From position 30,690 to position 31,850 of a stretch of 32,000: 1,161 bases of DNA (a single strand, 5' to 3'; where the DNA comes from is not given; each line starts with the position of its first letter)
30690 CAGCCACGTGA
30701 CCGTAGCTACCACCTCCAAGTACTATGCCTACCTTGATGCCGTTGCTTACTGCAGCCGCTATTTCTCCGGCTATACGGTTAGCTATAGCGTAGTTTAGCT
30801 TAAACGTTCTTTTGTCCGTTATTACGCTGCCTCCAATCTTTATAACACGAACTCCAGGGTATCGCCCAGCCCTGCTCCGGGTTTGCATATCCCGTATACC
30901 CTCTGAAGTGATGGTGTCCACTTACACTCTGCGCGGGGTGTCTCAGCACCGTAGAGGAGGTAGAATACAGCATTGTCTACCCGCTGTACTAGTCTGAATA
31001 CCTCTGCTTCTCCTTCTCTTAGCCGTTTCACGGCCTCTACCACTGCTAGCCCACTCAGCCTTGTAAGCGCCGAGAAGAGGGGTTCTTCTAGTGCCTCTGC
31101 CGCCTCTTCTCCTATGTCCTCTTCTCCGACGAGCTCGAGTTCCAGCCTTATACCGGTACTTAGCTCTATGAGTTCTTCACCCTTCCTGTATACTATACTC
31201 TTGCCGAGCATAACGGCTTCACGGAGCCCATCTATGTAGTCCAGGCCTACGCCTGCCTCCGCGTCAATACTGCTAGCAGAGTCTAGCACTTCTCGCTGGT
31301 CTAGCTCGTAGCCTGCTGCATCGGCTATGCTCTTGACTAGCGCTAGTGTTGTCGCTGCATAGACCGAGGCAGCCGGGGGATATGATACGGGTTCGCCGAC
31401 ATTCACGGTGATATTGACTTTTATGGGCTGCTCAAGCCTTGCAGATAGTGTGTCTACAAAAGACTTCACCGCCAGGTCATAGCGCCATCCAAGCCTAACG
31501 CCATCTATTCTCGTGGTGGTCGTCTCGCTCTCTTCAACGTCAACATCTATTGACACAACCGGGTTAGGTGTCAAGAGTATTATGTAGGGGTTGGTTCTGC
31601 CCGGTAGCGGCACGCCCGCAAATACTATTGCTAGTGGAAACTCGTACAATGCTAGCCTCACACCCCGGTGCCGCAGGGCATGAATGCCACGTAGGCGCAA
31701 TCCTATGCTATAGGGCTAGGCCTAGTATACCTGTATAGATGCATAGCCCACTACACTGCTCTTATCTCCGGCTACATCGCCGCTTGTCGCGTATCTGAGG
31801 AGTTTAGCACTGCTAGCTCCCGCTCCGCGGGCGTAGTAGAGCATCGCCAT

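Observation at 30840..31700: GHMP-fold protein with an eroded ATP/phosphate-binding motif, sitting where mevalonate kinase is expected upstream of ipk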

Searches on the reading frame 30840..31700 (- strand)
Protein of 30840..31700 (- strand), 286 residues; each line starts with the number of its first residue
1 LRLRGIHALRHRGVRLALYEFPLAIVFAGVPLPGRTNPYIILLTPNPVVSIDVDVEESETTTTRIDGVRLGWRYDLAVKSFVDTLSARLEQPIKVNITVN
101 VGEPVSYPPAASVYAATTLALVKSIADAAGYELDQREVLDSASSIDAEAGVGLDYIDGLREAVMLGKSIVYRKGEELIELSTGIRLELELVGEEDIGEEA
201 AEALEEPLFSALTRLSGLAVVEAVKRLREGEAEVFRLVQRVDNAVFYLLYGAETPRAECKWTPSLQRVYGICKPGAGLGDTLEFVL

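Call 3: search_protein_families(library=pfam, proteins=[window:30840-31700:-], max_evalue=1)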
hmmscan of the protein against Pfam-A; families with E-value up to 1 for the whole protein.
window:30840-31700:- (286 aa): 1 family
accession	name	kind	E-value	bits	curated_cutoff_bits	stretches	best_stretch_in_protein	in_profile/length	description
PF17595.7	DUF5491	-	0.19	12.5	27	1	49-81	32-64/68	Family of unknown function (DUF5491)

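Call 4: search_protein_families(library=ncbifam, proteins=[window:30840-31700:-], max_evalue=1)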
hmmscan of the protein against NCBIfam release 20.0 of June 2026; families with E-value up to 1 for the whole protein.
window:30840-31700:- (286 aa): 1 family
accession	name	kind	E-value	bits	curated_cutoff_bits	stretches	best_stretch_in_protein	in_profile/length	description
NF053520.1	HK_Porph_FimS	equivalog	0.31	9.2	600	1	115-174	263-322/618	sensor histidine kinase FimS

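Call 5: find_homologous_proteins(query=window:30840-31700:-, max_evalue=0.001)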
Query window:30840-31700:- (286 aa): 30 proteins with E <= 0.001 among 7653 candidates.
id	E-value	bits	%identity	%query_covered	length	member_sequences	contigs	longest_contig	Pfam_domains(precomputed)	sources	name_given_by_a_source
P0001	5.4e-157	539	91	95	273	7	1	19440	-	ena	-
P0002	2.9e-135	468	78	94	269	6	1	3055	-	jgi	-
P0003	1.7e-130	452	77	94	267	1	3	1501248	-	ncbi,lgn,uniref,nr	ncbi:hypothetical protein CF15_00710 [Pyrodictium occultum]|uniref:Pantoate kinase n=1 Tax=Pyrodicti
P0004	5.8e-103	362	60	94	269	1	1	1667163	-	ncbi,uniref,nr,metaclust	ncbi:hypothetical protein [Hyperthermus butylicus]|uniref:Pantoate kinase n=1 Tax=Hyperthermus butyl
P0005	1.6e-100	354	61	94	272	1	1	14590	-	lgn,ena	-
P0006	4.8e-100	352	59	94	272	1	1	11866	-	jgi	jgi:hypothetical protein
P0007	6.8e-100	352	61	94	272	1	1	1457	-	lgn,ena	-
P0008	5.1e-96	339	57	94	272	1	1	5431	-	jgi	jgi:hypothetical protein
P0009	2.0e-89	318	55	94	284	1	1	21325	-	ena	-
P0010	1.5e-88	315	55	94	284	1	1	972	-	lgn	-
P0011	1.1e-87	312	53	93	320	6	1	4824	-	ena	-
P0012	1.1e-86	309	52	93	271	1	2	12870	-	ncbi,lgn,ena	-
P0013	1.9e-85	305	51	93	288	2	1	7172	-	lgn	-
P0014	2.6e-84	301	51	94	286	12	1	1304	-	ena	-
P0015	4.0e-84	300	57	93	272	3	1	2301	-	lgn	-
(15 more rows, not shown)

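Call 6: search_solved_structures(query=window:30840-31700:-, max_evalue=10, show_alignments=2)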
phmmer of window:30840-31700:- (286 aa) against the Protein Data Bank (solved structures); distinct sequences matched with E-value up to 10: 0.

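Call 10: search_solved_structures(query=A1, max_evalue=10, show_alignments=3)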
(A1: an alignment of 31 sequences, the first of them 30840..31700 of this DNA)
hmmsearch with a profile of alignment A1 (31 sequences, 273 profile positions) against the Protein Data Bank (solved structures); distinct sequences matched with E-value up to 10: 0.

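Call 14: find_encoding_contigs(protein=P0003, flank=10000, max_places=3)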
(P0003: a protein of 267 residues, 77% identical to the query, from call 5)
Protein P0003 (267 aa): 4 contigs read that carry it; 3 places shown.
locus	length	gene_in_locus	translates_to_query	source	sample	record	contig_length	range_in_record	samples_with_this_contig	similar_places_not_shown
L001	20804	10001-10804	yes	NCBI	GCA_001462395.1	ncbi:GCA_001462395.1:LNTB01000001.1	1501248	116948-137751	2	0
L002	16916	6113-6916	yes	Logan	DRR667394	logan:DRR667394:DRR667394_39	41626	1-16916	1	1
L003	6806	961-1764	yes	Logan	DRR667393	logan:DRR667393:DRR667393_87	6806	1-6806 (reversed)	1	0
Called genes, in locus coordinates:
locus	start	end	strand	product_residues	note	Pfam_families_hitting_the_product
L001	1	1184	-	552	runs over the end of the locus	PF00571:CBS, PF03445:DUF294, PF10335:DUF294_C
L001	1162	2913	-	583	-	PF00474:SSF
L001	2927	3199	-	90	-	PF13937:DUF4212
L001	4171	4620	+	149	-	PF00416:Ribosomal_S13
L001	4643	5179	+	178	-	PF00163:Ribosomal_S4, PF01479:S4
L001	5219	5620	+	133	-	PF00411:Ribosomal_S11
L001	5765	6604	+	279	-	PF01193:RNA_pol_L, PF01000:RNA_pol_A_bac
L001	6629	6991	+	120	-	PF17135:Ribosomal_L18, PF00828:Ribosomal_L27A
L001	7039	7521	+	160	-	PF00572:Ribosomal_L13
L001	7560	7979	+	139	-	PF00380:Ribosomal_S9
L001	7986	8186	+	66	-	PF01194:RNA_pol_N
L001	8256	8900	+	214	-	PF00318:Ribosomal_S2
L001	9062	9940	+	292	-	PF01875:Memo, PF02900:LigB (weak)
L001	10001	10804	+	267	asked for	-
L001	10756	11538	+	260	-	PF00696:AA_kinase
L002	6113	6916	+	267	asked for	-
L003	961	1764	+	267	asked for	-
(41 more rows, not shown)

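Call 18: predict_structure(alignment_id=A1)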
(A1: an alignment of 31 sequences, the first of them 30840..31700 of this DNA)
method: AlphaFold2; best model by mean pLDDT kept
length: 286 residues; sequences in the alignment: 31
mean_pLDDT: 92.0   pTM: 0.90
mean pLDDT of the five models: 92.0, 91.9, 91.8, 91.8, 91.4
residues with pLDDT >= 90: 238; 70-90: 33; 50-70: 5; < 50: 10
segments of 3 or more residues with pLDDT < 50: 1-8
pLDDT, mean of each block of 10 residues (from residue 1): 42 73 98 94 97 95 96 97 97 97 94 98 93 95 96 95 97 95 92 87 87 96 93 93 95 92 96 94 95
secondary structure, 60 per line:
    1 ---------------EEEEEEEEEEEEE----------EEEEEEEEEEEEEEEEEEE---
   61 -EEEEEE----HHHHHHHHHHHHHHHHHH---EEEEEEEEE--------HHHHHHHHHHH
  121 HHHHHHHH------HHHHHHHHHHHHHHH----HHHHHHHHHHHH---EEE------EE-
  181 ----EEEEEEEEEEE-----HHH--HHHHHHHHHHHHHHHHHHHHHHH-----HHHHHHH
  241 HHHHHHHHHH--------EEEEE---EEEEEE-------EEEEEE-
elements in order: E16-28 E39-57 E62-67 H72-89 E93-101 H110-128 H135-149 H154-165 E169-171 E185-195 H206-228 H234-250 E259-263 E267-272 E280-285

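Call 20: search_protein_representatives(alignment_id=A1)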
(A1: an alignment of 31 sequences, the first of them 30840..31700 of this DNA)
Query: 31 sequences, 273 profile positions. Proteins with E-value up to 0.001 (for the whole library): 108; up to 1e-10: 65; up to 1e-30: 8. The best 108 are listed.
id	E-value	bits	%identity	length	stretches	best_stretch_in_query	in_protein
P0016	2.9e-118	410.3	-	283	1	4-273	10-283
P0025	5.3e-109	379.9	-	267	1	6-270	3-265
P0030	3.6e-95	334.6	-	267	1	5-270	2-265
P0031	5.8e-94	330.6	-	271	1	1-272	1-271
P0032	7.9e-88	310.5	-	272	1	5-272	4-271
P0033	7.6e-87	307.2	-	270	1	2-271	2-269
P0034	1.4e-85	303.1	-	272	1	5-264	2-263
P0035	2.8e-31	125.0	-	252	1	6-253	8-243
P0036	1.4e-25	106.4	-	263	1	9-258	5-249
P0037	1.6e-24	102.9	-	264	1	5-262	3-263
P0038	7.2e-24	100.7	-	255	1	12-256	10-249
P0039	8.2e-24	100.5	-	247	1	9-259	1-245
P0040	5.7e-23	97.8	-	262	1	6-253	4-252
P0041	3.1e-22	95.4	-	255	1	5-251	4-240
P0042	4.3e-22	94.9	-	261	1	6-259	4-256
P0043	3.8e-20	88.5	-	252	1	9-251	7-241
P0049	2.1e-18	82.8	-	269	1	4-244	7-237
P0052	2.6e-17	79.2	-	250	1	11-248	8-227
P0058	1.0e-16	77.3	-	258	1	7-240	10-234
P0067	8.0e-15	71.1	-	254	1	5-243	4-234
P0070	1.3e-13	67.1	-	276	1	2-262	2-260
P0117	8.0e-06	41.5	-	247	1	11-255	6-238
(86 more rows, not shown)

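Call 21: fold_search(model_id=the predicted structure, library=pdb)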
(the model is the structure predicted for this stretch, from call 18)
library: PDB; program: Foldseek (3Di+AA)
matches with E <= 10: 1204; with E <= 0.001: 168
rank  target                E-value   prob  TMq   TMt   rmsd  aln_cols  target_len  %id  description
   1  2x7i                  9.3e-10  1.00  0.57  0.56   6.6       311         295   18  Crystal structure of mevalonate kinase from methicillin-resistant Staphylococcus aureus MRSA252 (released 2010-07-21)
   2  2hfs_A                1.5e-09  1.00  0.63  0.56   5.3       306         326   13  Crystal structure of L. major mevalonate kinase (released 2007-04-17)
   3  2hfu_B                2.4e-09  1.00  0.61  0.55   5.6       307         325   13  Crystal structure of L. major mevalonate kinase in complex with R-mevalonate (released 2007-04-17)
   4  1k47_A                4.0e-09  1.00  0.55  0.50   5.8       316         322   12  Crystal Structure of the Streptococcus pneumoniae Phosphomevalonate Kinase (PMK) (released 2002-05-08)
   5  2v2q_B                7.5e-09  1.00  0.49  0.52   7.0       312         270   17  IspE in complex with ligand (released 2007-06-19)
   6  6n0y_F                2.5e-08  1.00  0.57  0.53   6.1       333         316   13  Crystal structure of Anaerolinea thermophila mevalonate 5-phosphate decarboxylase complexed with (R)-MVAPP (released 2019-07-17)
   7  6n0y_C                3.0e-08  1.00  0.58  0.53   6.0       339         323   13  Crystal structure of Anaerolinea thermophila mevalonate 5-phosphate decarboxylase complexed with (R)-MVAPP (released 2019-07-17)
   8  6n0y_E                3.0e-08  1.00  0.56  0.51   6.2       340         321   13  Crystal structure of Anaerolinea thermophila mevalonate 5-phosphate decarboxylase complexed with (R)-MVAPP (released 2019-07-17)
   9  6n0x_E                3.8e-08  1.00  0.57  0.52   6.2       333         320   13  Crystal structure of Anaerolinea thermophila mevalonate 5-phosphate decarboxylase complexed with (R)-MVAP (released 2019-07-17)
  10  4hac_A                4.0e-08  1.00  0.58  0.54   6.8       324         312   13  Crystal Structure of the Mevalonate Kinase from an Archaeon Methanosarcina mazei (released 2012-12-12)
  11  6n0y_D                4.5e-08  1.00  0.58  0.53   5.8       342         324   14  Crystal structure of Anaerolinea thermophila mevalonate 5-phosphate decarboxylase complexed with (R)-MVAPP (released 2019-07-17)
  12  6n0z_D                4.8e-08  1.00  0.56  0.51   6.5       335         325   13  Crystal structure of Anaerolinea thermophila mevalonate 5-phosphate decarboxylase N20K H194M mutant complexed with (R) (released 2019-07-17)
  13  6n0z_E                6.1e-08  1.00  0.56  0.52   6.3       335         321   13  Crystal structure of Anaerolinea thermophila mevalonate 5-phosphate decarboxylase N20K H194M mutant complexed with (R) (released 2019-07-17)
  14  6n0y_B                6.4e-08  1.00  0.61  0.55   5.9       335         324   13  Crystal structure of Anaerolinea thermophila mevalonate 5-phosphate decarboxylase complexed with (R)-MVAPP (released 2019-07-17)
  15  6n0x_C                6.4e-08  1.00  0.58  0.53   6.0       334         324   14  Crystal structure of Anaerolinea thermophila mevalonate 5-phosphate decarboxylase complexed with (R)-MVAP (released 2019-07-17)
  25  1kkh                  1.4e-07  1.00  0.56  0.51   7.4       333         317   13  Crystal Structure of the Methanococcus jannaschii Mevalonate Kinase (released 2002-03-27)
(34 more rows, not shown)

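Call 23: find_homologous_proteins(query=A2, max_evalue=0.001)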
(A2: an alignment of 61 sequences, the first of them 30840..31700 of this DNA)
Query A2 (61 sequences) (286 aa, profile of the alignment): 34 proteins with E <= 0.001 among 8000 candidates.
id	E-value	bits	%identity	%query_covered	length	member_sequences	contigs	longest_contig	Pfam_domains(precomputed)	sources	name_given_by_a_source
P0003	3.1e-76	274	77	94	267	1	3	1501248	-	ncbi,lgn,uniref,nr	ncbi:hypothetical protein CF15_00710 [Pyrodictium occultum]|uniref:Pantoate kinase n=1 Tax=Pyrodicti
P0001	2.8e-74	267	91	95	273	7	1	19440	-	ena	-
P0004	4.4e-74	267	60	94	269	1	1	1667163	-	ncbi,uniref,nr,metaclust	ncbi:hypothetical protein [Hyperthermus butylicus]|uniref:Pantoate kinase n=1 Tax=Hyperthermus butyl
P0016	8.8e-74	266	53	94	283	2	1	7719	-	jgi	jgi:mevalonate kinase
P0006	1.6e-73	265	59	94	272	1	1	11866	-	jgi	jgi:hypothetical protein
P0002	2.9e-73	264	78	94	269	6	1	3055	-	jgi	-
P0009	3.4e-71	257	55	94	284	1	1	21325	-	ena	-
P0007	3.5e-71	257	61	94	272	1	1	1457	-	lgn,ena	-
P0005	3.5e-71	257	61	94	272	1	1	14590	-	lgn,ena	-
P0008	5.5e-70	253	57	94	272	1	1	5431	-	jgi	jgi:hypothetical protein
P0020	1.3e-69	252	54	94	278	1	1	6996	-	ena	-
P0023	3.4e-69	251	52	94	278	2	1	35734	-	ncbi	-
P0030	3.7e-69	251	42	94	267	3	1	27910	-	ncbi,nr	ncbi:MAG: hypothetical protein GXO09_01110 [Crenarchaeota archaeon]|nr:hypothetical protein [Thermop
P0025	4.4e-69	250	47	93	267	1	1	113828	-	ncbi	-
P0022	5.1e-69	250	52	94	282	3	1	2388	-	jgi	-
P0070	5.7e-50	188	21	94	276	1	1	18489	-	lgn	-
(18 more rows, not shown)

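Call 24: find_encoding_contigs(protein=P0035, flank=8000, max_places=2)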
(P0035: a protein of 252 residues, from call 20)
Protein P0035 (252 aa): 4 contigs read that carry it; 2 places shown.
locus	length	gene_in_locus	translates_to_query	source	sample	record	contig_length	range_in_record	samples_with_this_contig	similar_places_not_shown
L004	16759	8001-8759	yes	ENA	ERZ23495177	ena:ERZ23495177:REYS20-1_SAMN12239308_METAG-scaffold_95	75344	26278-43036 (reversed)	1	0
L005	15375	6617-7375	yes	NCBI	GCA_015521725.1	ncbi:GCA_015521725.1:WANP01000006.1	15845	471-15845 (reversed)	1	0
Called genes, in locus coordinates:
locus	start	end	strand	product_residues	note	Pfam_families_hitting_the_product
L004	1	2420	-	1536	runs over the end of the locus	PF18911:PKD_4, PF00801:PKD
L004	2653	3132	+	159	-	PF00416:Ribosomal_S13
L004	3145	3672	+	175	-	PF00163:Ribosomal_S4, PF01479:S4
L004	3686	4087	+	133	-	PF00411:Ribosomal_S11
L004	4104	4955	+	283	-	PF01193:RNA_pol_L, PF01000:RNA_pol_A_bac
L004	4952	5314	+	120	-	PF17135:Ribosomal_L18, PF00828:Ribosomal_L27A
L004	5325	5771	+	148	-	PF00572:Ribosomal_L13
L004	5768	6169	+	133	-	PF00380:Ribosomal_S9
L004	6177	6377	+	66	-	PF01194:RNA_pol_N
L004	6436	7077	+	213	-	PF00318:Ribosomal_S2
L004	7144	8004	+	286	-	PF01875:Memo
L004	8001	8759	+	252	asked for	-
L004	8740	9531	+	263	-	PF00696:AA_kinase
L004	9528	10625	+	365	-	PF01070:FMN_dh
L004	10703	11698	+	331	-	PF00348:polyprenyl_synt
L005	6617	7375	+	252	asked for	-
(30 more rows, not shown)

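Call 25: find_encoding_contigs(protein=P0070, flank=8000, max_places=2)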
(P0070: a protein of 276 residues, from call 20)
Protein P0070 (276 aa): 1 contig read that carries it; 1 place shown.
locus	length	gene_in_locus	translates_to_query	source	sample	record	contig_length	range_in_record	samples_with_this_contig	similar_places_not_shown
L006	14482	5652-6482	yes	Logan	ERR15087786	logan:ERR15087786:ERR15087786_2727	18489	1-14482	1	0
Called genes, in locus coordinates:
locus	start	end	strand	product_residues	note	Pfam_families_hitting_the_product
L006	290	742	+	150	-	PF00416:Ribosomal_S13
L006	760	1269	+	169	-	PF00163:Ribosomal_S4, PF01479:S4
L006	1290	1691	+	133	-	PF00411:Ribosomal_S11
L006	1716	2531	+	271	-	PF01193:RNA_pol_L, PF01000:RNA_pol_A_bac, PF13183:Fer4_8 (faint), PF00037:Fer4 (weak), PF12837:Fer4_6 (faint), PF13237:Fer4_10 (weak), PF12838:Fer4_7 (faint), PF13187:Fer4_9 (weak), +1 more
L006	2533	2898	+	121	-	PF17135:Ribosomal_L18, PF00828:Ribosomal_L27A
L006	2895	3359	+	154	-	PF00572:Ribosomal_L13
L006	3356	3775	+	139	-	PF00380:Ribosomal_S9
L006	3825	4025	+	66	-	PF01194:RNA_pol_N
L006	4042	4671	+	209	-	PF00318:Ribosomal_S2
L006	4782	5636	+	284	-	PF01875:Memo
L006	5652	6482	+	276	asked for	-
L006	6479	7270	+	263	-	PF00696:AA_kinase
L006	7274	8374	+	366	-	PF01645:Glu_synthase (weak), PF01070:FMN_dh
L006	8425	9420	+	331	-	PF00348:polyprenyl_synt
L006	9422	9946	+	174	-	PF09891:DUF2118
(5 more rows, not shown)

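Call 26: list_cluster_members(proteins=[P0035, P0036, P0037, P0038, P0040, P0043, P0049, P0052, P0058, P0067])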
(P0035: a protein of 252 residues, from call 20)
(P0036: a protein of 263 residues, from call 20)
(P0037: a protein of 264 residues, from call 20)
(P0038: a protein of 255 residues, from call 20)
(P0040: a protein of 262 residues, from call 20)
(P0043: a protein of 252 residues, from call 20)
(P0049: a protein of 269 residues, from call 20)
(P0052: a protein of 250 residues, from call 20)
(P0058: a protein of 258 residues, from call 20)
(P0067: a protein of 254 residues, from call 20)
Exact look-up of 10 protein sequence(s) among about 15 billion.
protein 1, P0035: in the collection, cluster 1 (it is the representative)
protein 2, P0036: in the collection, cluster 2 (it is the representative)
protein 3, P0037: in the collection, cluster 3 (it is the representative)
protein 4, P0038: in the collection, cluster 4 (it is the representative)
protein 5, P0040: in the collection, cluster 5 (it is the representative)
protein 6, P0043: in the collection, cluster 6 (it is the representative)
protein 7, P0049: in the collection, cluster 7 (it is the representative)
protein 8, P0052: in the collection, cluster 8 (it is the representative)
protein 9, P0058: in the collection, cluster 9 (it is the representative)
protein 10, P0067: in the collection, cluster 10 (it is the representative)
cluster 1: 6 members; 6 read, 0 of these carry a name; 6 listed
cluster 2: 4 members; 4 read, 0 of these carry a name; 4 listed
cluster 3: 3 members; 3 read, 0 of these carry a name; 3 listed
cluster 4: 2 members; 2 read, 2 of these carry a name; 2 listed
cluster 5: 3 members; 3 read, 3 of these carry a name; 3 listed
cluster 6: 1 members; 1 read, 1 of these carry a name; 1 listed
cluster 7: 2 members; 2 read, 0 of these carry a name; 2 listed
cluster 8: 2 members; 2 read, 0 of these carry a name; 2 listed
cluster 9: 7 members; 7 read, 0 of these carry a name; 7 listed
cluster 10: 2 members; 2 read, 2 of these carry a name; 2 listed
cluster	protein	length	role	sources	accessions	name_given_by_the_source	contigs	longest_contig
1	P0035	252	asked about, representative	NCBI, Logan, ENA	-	-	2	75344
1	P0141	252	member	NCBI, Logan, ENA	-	-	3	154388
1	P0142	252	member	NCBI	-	-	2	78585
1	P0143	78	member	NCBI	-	-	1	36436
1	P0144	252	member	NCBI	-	-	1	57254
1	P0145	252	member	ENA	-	-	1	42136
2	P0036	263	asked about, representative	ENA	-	-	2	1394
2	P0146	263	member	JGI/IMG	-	-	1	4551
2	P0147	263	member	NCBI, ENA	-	-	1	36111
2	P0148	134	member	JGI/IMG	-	-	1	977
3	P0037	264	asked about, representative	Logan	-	-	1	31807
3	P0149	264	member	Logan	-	-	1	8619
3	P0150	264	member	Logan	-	-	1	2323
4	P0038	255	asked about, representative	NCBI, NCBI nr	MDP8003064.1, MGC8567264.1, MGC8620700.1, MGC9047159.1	MAG: hypothetical protein ACP5I6_00555 [Caldisphaera sp.] | hypothetical protein [Caldisphaera sp.]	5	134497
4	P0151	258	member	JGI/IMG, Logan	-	hypothetical protein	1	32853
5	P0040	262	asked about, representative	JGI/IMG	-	hypothetical protein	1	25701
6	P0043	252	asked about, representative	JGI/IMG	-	hypothetical protein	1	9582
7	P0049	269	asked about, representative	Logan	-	-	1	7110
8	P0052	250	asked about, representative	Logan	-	-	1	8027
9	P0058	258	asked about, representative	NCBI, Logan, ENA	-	-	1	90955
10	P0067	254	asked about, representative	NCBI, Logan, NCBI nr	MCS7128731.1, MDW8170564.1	MAG: hypothetical protein RMI83_05645 [Desulfurococcaceae archaeon] | hypothetical protein [Sulfolobales archaeon]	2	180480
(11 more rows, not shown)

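Call 71: search_solved_structures(query=A2, max_evalue=10, show_alignments=1)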
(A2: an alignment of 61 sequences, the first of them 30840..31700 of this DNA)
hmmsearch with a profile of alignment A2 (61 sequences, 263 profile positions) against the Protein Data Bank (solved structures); distinct sequences matched with E-value up to 10: 26.
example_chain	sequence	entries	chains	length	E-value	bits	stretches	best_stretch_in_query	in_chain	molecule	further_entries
2x7i_A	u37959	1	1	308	0.0007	21.8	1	24-214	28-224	MEVALONATE KINASE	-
9fqr_Pk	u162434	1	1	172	0.023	16.9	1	101-132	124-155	Centrin-2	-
2obh_A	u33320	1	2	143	0.024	16.8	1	101-133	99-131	Centrin-2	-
9d2f_S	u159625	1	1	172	0.036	16.2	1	101-132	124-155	Centrin-2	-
3kf9_A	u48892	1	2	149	0.048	15.8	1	101-131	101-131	Caltractin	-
28js_K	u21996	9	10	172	0.048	15.8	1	101-133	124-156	Centrin-2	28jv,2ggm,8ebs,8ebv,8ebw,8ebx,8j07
3qrx_A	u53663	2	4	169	0.051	15.7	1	99-131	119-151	Centrin | Caltractin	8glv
1kkh_A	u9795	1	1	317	0.056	15.6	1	77-133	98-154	Mevalonate Kinase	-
1vis_A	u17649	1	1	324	0.058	15.6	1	77-133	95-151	Mevalonate kinase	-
8xji_L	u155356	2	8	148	0.15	14.2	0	98-130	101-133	Calmodulin-1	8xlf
6jii_C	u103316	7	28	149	0.15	14.2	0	98-130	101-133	Calmodulin-1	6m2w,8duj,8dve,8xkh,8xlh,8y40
1m39_A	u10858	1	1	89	0.18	13.9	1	100-133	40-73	Caltractin, isoform 1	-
9cc6_A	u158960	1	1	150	0.2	13.8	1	54-145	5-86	G3bp1 Binder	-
1oqp_A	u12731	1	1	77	0.23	13.6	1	98-131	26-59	Caltractin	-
2a4j_A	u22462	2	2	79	0.27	13.4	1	101-133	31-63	Centrin 2 | Centrin-2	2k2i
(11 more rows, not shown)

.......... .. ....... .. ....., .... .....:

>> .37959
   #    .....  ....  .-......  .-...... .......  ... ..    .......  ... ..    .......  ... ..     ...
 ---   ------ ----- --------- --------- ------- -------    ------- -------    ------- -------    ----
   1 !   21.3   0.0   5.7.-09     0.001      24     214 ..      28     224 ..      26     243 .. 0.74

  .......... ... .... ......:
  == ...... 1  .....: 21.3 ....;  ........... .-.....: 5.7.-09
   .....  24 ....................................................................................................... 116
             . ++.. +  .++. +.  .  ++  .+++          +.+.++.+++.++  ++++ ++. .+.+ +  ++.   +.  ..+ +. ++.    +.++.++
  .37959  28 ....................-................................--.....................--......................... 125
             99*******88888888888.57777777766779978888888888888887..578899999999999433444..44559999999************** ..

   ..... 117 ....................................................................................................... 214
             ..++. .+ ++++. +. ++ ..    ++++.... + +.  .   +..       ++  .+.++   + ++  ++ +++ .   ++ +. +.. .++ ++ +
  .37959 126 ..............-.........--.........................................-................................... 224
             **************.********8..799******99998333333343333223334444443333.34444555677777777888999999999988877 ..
